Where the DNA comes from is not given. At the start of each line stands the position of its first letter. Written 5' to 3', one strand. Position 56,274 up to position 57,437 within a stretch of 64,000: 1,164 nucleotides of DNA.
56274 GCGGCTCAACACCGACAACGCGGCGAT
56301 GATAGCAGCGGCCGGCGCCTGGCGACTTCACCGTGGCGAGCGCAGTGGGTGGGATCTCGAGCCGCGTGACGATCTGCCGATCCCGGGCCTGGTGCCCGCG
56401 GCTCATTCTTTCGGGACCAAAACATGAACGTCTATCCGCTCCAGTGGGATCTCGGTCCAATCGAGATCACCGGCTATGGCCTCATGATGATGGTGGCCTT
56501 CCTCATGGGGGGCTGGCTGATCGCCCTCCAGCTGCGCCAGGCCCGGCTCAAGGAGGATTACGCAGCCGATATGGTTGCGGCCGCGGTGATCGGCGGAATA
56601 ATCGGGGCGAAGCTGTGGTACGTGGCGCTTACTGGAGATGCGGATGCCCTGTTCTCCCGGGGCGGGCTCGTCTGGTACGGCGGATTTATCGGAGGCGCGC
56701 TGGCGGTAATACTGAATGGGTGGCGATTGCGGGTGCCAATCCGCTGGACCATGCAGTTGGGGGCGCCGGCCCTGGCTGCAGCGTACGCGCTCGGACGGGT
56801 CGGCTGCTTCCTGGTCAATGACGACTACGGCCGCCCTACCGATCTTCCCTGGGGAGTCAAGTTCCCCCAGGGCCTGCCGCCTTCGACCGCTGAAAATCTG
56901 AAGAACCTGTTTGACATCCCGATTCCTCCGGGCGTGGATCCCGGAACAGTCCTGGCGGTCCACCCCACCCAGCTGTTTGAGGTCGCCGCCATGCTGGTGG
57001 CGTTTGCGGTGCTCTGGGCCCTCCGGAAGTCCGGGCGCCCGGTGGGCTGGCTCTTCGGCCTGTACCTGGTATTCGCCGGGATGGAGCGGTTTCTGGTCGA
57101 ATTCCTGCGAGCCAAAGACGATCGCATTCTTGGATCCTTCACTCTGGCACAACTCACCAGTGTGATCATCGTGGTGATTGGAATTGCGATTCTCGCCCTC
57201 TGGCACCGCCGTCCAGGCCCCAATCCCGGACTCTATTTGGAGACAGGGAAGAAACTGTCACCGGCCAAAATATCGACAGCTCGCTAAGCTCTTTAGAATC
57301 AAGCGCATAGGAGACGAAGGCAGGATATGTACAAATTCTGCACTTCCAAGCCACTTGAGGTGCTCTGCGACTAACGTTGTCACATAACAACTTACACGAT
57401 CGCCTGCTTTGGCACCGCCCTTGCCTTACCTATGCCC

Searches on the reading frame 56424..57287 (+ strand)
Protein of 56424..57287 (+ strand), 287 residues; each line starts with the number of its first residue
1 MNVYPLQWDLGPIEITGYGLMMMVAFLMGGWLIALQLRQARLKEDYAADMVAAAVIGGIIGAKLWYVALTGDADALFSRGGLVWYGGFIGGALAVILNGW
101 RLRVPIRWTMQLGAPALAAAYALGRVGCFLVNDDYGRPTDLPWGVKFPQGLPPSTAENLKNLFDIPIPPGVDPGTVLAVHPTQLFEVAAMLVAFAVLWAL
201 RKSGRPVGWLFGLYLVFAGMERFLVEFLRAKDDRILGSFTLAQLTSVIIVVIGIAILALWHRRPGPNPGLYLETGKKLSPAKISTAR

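Call 9: search_protein_families(library=pfam, proteins=[window:56424-57287:+])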
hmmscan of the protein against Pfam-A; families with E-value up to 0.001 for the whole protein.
window:56424-57287:+ (287 aa): 1 family
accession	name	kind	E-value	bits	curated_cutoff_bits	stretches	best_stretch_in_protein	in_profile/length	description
PF01790.23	LGT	-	5.4e-53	180.2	24.9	1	7-258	3-239/240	Prolipoprotein diacylglyceryl transferase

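Call 11: find_related_loci(query=window:56424-57287:+, collection=genome_contigs, flank=3000)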
Query window:56424-57287:+ (287 aa) in genome_contigs; peptide patterns used: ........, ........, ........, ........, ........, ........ (x = any residue, [..] = any of these).
599 stretches matched a pattern (row limit reached: there are more); 507 encode a relative of the query (tblastn E <= 1e-3); the best 80 are kept; 80 distinct loci.
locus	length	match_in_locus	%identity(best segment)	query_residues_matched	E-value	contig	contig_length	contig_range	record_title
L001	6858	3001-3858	83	1-286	8e-147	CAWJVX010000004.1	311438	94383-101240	MAG: uncultured Gemmatimonadales bacterium isolate MFD09206.bin.1.39 genome assembly, contig: contig_21387, whole genome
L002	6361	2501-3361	87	1-287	2e-146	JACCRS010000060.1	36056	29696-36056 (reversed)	MAG: Gemmatimonadales bacterium isolate MGR_bin28 SD2897-2912_k127_1491480, whole genome shotgun sequence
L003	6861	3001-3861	80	1-287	1e-144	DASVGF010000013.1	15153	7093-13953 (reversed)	MAG TPA_asm: Gemmatimonadales bacterium isolate SMAG_U2108 k141_849212, whole genome shotgun sequence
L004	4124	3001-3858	81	1-286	4e-144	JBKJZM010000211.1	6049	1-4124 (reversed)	MAG: Gemmatimonadales bacterium isolate swi_bin.243 S1Ck127_13594526_flag_1_multi_9.0000_len_6049, whole genome shotgun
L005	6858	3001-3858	81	1-286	4e-142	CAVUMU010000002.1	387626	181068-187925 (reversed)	MAG: uncultured Gemmatimonadales bacterium isolate MFD04212.bin.1.9 genome assembly, contig: contig_14415, whole genome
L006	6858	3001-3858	81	1-286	1e-141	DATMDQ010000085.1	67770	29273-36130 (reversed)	MAG TPA_asm: Gemmatimonadales bacterium isolate SMAG_U13412 k141_139730, whole genome shotgun sequence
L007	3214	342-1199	82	1-286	5e-147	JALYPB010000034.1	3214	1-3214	MAG: Gemmatimonadota bacterium isolate MDV bin26 SD1454-56_k127_1124375, whole genome shotgun sequence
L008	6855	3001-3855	79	1-285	4e-140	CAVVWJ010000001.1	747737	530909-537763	MAG: uncultured Gemmatimonadales bacterium isolate MFD07737.bin.1.47 genome assembly, contig: contig_3485, whole genome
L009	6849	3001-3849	77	1-283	7e-139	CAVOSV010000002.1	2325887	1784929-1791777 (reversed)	MAG: uncultured Gemmatimonadales bacterium isolate MFD00392.bin.1.1 genome assembly, contig: contig_4921, whole genome s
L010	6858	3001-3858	74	1-286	4e-134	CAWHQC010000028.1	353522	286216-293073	MAG: uncultured Gemmatimonadales bacterium isolate MFD08416.bin.2.45 genome assembly, contig: contig_810, whole genome s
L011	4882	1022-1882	77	1-287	1e-133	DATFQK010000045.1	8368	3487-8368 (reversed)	MAG TPA_asm: Gemmatimonadales bacterium isolate SMAG_U9327 k141_991128, whole genome shotgun sequence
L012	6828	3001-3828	77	1-276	6e-133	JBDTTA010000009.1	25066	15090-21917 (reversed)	MAG: Gemmatimonadales bacterium isolate cluster3_bin.285 NODE_6350_length_25066_cov_11.394706, whole genome shotgun sequ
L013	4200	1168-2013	79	1-282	2e-135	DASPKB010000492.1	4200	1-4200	MAG TPA_asm: Gemmatimonadales bacterium isolate SMAG_U12025 k141_1014190, whole genome shotgun sequence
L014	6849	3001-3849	77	1-283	1e-132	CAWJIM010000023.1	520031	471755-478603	MAG: uncultured Gemmatimonadales bacterium isolate MFD05176.bin.2.210 genome assembly, contig: contig_74076, whole genom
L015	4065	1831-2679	78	1-283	5e-135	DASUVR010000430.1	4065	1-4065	MAG TPA_asm: Gemmatimonadales bacterium isolate SMAG_U1820 k141_866110, whole genome shotgun sequence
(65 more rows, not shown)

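Call 57: find_homologous_proteins(query=L012:4360-6351:-, max_evalue=1e-150)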
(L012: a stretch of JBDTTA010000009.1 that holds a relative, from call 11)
Query L012:4360-6351:- (663 aa): 1520 proteins with E <= 1e-150 among 8000 candidates; the best 120 are listed.
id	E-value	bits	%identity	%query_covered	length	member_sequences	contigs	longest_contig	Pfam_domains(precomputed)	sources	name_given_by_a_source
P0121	0.0e+0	1268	90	100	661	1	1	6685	PF03239.21,PF13442.12,PF00034.27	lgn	-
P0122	0.0e+0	1116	79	100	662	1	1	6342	PF03239.21,PF13442.12,PF00034.27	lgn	-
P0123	0.0e+0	1074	78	100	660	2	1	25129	PF03239.21,PF13442.12,PF00034.27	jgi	-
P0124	0.0e+0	1044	76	97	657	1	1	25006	PF03239.21,PF13442.12,PF00034.27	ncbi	-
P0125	0.0e+0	1032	75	100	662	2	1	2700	PF03239.21,PF13442.12,PF00034.27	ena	-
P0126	0.0e+0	1028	73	100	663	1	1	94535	PF03239.21,PF13442.12,PF00034.27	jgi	jgi:high-affinity iron transporter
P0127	0.0e+0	1026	75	100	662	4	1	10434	PF03239.21,PF13442.12,PF00034.27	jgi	jgi:high-affinity iron transporter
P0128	0.0e+0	1024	75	100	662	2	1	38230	PF03239.21,PF13442.12,PF00034.27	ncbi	-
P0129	0.0e+0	1022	74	99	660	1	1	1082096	PF03239.21,PF13442.12,PF00034.27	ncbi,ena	-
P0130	0.0e+0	1022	74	100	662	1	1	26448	PF03239.21,PF13442.12,PF00034.27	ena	-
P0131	0.0e+0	1013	74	100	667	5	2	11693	PF03239.21,PF13442.12,PF00034.27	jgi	jgi:high-affinity iron transporter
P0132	0.0e+0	1011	73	100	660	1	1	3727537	PF03239.21,PF13442.12,PF00034.27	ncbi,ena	-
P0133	4.6e-297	1005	74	100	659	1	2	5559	PF03239.21,PF13442.12,PF00034.27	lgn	-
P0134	6.2e-292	988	72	99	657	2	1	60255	PF03239.21,PF13442.12,PF00034.27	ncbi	ncbi:MAG TPA: FTR1 family protein [Gemmatimonadales bacterium]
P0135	1.2e-291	987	72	100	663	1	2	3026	PF03239.21,PF13442.12,PF00034.27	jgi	jgi:high-affinity iron transporter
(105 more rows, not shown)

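Call 58: find_encoding_contigs(protein=P0123, flank=10000, max_places=2)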
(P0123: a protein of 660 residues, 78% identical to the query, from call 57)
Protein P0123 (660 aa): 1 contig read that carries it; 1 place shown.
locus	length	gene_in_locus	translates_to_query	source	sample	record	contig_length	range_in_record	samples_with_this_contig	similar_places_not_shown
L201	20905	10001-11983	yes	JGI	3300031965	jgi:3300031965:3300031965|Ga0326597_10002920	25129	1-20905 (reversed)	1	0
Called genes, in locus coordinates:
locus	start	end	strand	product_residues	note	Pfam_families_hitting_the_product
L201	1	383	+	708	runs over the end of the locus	PF07244:POTRA (weak), PF01103:Omp85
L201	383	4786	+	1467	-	PF05359:DUF748 (faint), PF27051:TamB_N, PF04357:TamB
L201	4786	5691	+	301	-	PF00781:DAGK_cat, PF19279:YegS_C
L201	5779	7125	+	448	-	PF00072:Response_reg, PF00158:Sigma54_activat, PF14532:Sigma54_activ_2, PF00004:AAA (weak), PF07728:AAA_5, PF25601:AAA_lid_14, PF02954:HTH_8, PF18024:HTH_50 (weak)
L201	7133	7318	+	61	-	-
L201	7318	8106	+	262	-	PF08239:SH3_3, PF18348:SH3_16, PF00877:NLPC_P60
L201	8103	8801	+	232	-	PF00702:Hydrolase, PF12710:HAD, PF13419:HAD_2, PF13242:Hydrolase_like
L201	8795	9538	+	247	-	-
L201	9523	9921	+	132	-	PF01648:ACPS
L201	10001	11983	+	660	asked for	PF00034:Cytochrom_C (weak), PF13442:Cytochrome_CBB3, PF03239:FTR1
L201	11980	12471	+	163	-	PF03737:RraA-like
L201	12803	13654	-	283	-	PF01790:LGT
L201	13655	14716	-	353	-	PF00814:TsaD, PF22521:HypF_C_2 (weak)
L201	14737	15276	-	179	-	PF00578:AhpC-TSA, PF08534:Redoxin, PF00085:Thioredoxin (faint), PF13905:Thioredoxin_8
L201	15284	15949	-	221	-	PF00834:Ribul_P_3_epim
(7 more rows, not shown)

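Call 59: find_encoding_contigs(protein=P0132, flank=10000, max_places=2)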
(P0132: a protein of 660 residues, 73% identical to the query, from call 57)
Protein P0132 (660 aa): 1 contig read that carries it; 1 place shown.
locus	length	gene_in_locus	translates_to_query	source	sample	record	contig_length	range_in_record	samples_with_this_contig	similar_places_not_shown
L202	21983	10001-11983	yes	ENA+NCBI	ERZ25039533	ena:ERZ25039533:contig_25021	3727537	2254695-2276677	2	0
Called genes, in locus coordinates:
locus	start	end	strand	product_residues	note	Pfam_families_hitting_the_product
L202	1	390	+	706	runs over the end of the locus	PF07244:POTRA, PF01103:Omp85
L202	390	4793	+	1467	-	PF05359:DUF748 (weak), PF27051:TamB_N (weak), PF04357:TamB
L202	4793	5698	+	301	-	PF00781:DAGK_cat, PF19279:YegS_C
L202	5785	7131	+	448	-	PF00072:Response_reg, PF00158:Sigma54_activat, PF14532:Sigma54_activ_2, PF00004:AAA (weak), PF07728:AAA_5, PF25601:AAA_lid_14, PF02954:HTH_8, PF18024:HTH_50 (weak)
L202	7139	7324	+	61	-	-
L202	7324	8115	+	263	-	PF18348:SH3_16 (weak), PF00877:NLPC_P60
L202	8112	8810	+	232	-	PF00702:Hydrolase, PF12710:HAD, PF13419:HAD_2, PF13242:Hydrolase_like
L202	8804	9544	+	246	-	-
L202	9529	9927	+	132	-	PF01648:ACPS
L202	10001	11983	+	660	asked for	PF00034:Cytochrom_C, PF13442:Cytochrome_CBB3, PF03239:FTR1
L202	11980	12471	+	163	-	PF03737:RraA-like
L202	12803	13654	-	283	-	PF01790:LGT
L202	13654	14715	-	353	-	PF00814:TsaD, PF22521:HypF_C_2 (faint)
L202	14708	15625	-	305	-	PF07949:YbbR (faint)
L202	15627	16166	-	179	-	PF00578:AhpC-TSA, PF08534:Redoxin, PF00085:Thioredoxin (faint), PF13098:Thioredoxin_2 (faint), PF13905:Thioredoxin_8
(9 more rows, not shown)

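Call 60: find_encoding_contigs(protein=P0129, flank=10000, max_places=2)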
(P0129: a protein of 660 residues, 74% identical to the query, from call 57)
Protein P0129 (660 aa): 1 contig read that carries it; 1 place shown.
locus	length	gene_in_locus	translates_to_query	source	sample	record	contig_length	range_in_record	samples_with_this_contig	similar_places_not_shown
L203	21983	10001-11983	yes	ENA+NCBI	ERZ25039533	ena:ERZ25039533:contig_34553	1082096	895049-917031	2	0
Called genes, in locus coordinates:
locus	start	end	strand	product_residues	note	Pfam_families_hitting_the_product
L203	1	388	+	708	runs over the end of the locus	PF07244:POTRA, PF01103:Omp85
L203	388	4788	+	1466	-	PF05359:DUF748 (weak), PF27051:TamB_N (weak), PF04357:TamB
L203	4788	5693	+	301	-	PF00781:DAGK_cat, PF19279:YegS_C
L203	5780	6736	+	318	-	PF00072:Response_reg, PF00158:Sigma54_activat, PF01078:Mg_chelatase (faint), PF14532:Sigma54_activ_2, PF00004:AAA (weak), PF07728:AAA_5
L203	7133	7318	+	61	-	-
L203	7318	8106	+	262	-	PF08239:SH3_3 (weak), PF18348:SH3_16, PF00877:NLPC_P60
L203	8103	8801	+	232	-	PF00702:Hydrolase, PF12710:HAD, PF13419:HAD_2, PF13242:Hydrolase_like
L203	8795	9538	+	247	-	-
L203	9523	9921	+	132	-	PF01648:ACPS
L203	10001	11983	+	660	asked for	PF00034:Cytochrom_C (weak), PF13442:Cytochrome_CBB3, PF03239:FTR1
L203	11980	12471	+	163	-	PF03737:RraA-like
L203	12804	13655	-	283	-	PF01790:LGT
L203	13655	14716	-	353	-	PF00814:TsaD, PF22521:HypF_C_2 (weak)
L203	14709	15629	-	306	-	PF07949:YbbR (faint)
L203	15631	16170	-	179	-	PF00578:AhpC-TSA, PF08534:Redoxin, PF00085:Thioredoxin (faint), PF13905:Thioredoxin_8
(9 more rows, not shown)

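Call 61: find_encoding_contigs(protein=P0124, flank=10000, max_places=2)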
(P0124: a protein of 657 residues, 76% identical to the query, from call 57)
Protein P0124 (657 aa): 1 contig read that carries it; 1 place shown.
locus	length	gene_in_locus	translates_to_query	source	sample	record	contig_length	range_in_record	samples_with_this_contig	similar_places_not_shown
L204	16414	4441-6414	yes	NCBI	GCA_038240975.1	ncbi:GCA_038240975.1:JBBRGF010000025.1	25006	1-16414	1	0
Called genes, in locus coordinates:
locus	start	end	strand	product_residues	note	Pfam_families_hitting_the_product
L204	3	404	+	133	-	?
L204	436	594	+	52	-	-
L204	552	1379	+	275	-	PF18348:SH3_16 (weak), PF00877:NLPC_P60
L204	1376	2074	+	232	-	PF00702:Hydrolase, PF12710:HAD, PF13419:HAD_2, PF13242:Hydrolase_like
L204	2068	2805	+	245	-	-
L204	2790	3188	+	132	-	PF01648:ACPS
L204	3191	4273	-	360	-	PF11949:DUF3466 (faint)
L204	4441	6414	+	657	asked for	PF00034:Cytochrom_C (weak), PF13442:Cytochrome_CBB3, PF03239:FTR1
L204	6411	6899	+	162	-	PF03737:RraA-like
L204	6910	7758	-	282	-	PF01790:LGT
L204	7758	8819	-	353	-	PF00814:TsaD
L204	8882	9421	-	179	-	PF00578:AhpC-TSA, PF08534:Redoxin, PF00085:Thioredoxin (weak), PF13905:Thioredoxin_8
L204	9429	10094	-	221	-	PF00834:Ribul_P_3_epim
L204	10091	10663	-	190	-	PF03793:PASTA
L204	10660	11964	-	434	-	PF01029:NusB, PF22458:RsmF-B_ferredox, PF01189:Methyltr_RsmB-F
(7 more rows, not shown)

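Call 62: find_encoding_contigs(protein=P0121, flank=10000, max_places=2)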
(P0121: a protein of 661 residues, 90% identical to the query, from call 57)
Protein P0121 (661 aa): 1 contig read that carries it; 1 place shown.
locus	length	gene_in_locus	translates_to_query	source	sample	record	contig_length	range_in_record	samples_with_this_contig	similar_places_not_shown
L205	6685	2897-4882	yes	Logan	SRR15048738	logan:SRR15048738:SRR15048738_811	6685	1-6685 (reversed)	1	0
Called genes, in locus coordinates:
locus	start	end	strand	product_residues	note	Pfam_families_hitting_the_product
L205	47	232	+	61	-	-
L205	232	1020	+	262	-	PF08239:SH3_3, PF18348:SH3_16, PF00877:NLPC_P60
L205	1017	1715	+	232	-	PF00702:Hydrolase, PF12710:HAD, PF13419:HAD_2, PF13242:Hydrolase_like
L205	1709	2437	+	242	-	-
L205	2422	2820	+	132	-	PF01648:ACPS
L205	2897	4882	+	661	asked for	PF00034:Cytochrom_C (weak), PF13442:Cytochrome_CBB3, PF03239:FTR1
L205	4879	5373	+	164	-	PF03737:RraA-like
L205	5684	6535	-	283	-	PF01790:LGT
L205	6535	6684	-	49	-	?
